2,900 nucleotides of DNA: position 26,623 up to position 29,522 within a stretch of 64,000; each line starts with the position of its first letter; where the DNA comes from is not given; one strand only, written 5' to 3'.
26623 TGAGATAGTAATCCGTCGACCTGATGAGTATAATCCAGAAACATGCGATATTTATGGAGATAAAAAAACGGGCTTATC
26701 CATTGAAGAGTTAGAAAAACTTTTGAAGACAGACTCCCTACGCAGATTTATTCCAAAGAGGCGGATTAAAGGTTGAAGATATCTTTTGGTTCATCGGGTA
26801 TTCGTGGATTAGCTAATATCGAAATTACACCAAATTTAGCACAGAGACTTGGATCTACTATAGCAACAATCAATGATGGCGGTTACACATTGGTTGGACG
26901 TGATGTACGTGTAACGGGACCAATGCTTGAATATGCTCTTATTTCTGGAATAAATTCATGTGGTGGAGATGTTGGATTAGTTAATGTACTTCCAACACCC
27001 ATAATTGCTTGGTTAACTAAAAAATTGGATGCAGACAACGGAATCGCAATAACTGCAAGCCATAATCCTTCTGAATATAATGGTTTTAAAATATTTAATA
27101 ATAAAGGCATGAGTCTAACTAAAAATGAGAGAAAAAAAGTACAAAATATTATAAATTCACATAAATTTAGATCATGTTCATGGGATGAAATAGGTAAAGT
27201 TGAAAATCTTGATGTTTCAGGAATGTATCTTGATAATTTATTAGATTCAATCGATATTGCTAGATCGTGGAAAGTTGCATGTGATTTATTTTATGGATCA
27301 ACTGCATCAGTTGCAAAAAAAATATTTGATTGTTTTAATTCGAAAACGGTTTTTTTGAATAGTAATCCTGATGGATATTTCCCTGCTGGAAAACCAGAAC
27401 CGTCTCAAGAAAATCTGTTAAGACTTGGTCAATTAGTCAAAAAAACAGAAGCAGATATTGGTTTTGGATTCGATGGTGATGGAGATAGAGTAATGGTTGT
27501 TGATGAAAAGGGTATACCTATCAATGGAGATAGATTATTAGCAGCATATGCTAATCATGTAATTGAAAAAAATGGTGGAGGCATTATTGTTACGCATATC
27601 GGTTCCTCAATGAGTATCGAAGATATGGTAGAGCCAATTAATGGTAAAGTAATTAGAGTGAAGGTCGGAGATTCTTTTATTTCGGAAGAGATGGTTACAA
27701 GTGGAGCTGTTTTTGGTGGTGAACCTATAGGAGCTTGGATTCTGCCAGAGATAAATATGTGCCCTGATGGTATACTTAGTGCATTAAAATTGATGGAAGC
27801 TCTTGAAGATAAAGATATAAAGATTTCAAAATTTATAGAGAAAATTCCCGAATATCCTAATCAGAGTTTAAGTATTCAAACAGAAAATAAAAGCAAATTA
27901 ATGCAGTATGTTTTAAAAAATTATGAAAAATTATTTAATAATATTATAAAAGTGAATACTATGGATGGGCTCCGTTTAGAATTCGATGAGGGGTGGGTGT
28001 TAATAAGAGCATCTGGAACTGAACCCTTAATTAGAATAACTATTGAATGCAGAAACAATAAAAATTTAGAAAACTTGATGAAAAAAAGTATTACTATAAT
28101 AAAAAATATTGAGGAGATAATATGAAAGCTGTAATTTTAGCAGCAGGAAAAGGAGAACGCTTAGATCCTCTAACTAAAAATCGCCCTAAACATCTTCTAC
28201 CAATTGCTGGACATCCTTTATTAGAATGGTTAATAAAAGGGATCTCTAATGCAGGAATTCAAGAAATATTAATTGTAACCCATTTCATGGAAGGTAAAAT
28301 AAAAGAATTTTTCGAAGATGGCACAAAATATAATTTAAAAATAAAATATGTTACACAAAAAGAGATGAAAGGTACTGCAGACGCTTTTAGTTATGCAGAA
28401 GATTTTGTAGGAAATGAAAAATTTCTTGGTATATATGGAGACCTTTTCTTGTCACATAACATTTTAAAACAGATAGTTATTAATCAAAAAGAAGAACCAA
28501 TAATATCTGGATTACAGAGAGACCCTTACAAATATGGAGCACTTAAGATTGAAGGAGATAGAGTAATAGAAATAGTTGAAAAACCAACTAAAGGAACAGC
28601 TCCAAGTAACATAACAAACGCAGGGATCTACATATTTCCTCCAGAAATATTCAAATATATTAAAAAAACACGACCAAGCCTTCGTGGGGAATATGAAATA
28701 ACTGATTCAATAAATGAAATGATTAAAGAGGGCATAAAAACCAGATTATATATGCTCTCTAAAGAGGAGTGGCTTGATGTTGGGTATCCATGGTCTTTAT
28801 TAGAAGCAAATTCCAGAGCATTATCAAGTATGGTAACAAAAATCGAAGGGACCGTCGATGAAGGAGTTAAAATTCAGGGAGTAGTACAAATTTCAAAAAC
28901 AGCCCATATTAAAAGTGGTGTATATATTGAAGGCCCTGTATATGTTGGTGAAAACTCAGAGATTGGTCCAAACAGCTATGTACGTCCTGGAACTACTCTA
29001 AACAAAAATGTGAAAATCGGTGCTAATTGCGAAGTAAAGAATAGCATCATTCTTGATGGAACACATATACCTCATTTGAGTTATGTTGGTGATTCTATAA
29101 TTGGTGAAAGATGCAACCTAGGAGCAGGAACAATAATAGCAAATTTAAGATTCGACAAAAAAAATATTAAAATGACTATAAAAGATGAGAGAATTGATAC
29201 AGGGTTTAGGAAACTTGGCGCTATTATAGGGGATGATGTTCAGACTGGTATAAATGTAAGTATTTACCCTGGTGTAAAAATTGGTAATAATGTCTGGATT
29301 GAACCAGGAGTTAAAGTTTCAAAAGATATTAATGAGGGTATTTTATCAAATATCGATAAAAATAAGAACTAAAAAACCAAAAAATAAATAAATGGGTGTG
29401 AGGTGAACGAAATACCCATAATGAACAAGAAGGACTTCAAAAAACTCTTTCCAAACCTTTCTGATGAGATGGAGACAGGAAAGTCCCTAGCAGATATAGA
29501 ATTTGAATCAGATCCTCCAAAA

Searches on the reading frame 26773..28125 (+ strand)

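Call 11: search_protein_families(library=ncbifam, proteins=[window:26773-28125:+], max_evalue=0.00001)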
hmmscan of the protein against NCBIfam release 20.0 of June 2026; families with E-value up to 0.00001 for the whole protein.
window:26773-28125:+ (450 aa): 7 families
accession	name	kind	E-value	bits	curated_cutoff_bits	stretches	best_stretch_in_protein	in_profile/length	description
TIGR03990.1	Arch_GlmM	equivalog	1.3e-135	452.7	439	1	5-442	4-443/444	phosphoglucosamine mutase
TIGR01455.1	glmM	equivalog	2.9e-85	286.6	447.55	1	5-443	1-440/442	phosphoglucosamine mutase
NF046027.1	PhglucPhmanMutPgmG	equivalog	3.2e-69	233.8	600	1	10-438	15-445/460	phosphoglucomutase/phosphomannomutase PgmG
NF007088.0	PRK09542.1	equivalog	1.8e-63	215.1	618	1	9-444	16-454/456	phosphomannomutase/phosphoglucomutase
NF011943.0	PRK15414.1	subfamily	4.1e-47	161.2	801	1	5-441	7-451/456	phosphomannomutase CpsG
TIGR01132.1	pgm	equivalog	1.3e-11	43.6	778.05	1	83-318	134-393/546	phosphoglucomutase (alpha-D-glucose-1,6-bisphosphate-dependent)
NF005737.0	PRK07564.1-1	equivalog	9.4e-09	34.4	378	1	67-263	84-308/543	alpha-D-glucose phosphate-specific phosphoglucomutase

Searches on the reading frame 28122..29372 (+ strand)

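Call 11: search_protein_families(library=ncbifam, proteins=[window:28122-29372:+], max_evalue=0.00001)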
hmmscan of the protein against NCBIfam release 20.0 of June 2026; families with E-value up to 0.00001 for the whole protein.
window:28122-29372:+ (416 aa): 46 families (the best 25 are shown)
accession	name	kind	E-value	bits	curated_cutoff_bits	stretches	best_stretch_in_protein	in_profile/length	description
TIGR03992.1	Arch_glmU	subfamily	4.1e-157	523.1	292.1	1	1-398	1-392/393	bifunctional sugar-1-phosphate nucleotidylyltransferase/acetyltransferase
NF041173.1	Sug_nt_acttase_Thmprot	equivalog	7.1e-137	456.6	600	1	1-406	1-400/405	bifunctional sugar-1-phosphate nucleotidylyltransferase/acetyltransferase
TIGR01208.1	rmlA_long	equivalog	4.9e-76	255.9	320.25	1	2-336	1-334/353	glucose-1-phosphate thymidylyltransferase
TIGR01173.1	glmU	equivalog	3.7e-57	194.2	366.85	2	1-285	1-293/452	bifunctional UDP-N-acetylglucosamine diphosphorylase/glucosamine-1-phosphate N-acetyltransferase GlmU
NF010933.0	PRK14353.1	equivalog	7e-50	169.9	505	2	243-408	275-422/453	bifunctional UDP-N-acetylglucosamine diphosphorylase/glucosamine-1-phosphate N-acetyltransferase GlmU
NF010934.1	PRK14354.1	equivalog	1.1e-49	169.2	450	2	245-408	289-432/447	bifunctional UDP-N-acetylglucosamine diphosphorylase/glucosamine-1-phosphate N-acetyltransferase GlmU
NF052502.1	man1P_GTase_Rv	exception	4.3e-44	150.8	440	1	2-337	2-328/352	mannose-1-phosphate guanylyltransferase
NF010935.0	PRK14355.1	equivalog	2.7e-41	141.7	718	2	243-407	293-438/459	bifunctional UDP-N-acetylglucosamine diphosphorylase/glucosamine-1-phosphate N-acetyltransferase GlmU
NF010940.0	PRK14360.1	equivalog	1.4e-40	139.2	602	2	256-409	299-433/452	bifunctional UDP-N-acetylglucosamine diphosphorylase/glucosamine-1-phosphate N-acetyltransferase GlmU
NF041313.1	UDPGP_AglF_Halo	equivalog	2.3e-40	138.5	400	1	1-231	1-232/234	UTP--glucose-1-phosphate uridylyltransferase AglF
NF010936.0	PRK14356.1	equivalog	2.5e-40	138.8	666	2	3-275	8-284/456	bifunctional UDP-N-acetylglucosamine diphosphorylase/glucosamine-1-phosphate N-acetyltransferase GlmU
NF010932.0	PRK14352.1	equivalog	1.5e-39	136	611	2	273-409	325-444/488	bifunctional UDP-N-acetylglucosamine diphosphorylase/glucosamine-1-phosphate N-acetyltransferase GlmU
NF010937.0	PRK14357.1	equivalog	1.6e-39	136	658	2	1-285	1-286/448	bifunctional UDP-N-acetylglucosamine diphosphorylase/glucosamine-1-phosphate N-acetyltransferase GlmU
NF010939.0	PRK14359.1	equivalog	1.3e-38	132.8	592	2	241-409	264-410/430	bifunctional UDP-N-acetylglucosamine diphosphorylase/glucosamine-1-phosphate N-acetyltransferase GlmU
TIGR01099.1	galU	equivalog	5.4e-36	124.5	326.8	2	72-206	94-240/261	UTP--glucose-1-phosphate uridylyltransferase GalU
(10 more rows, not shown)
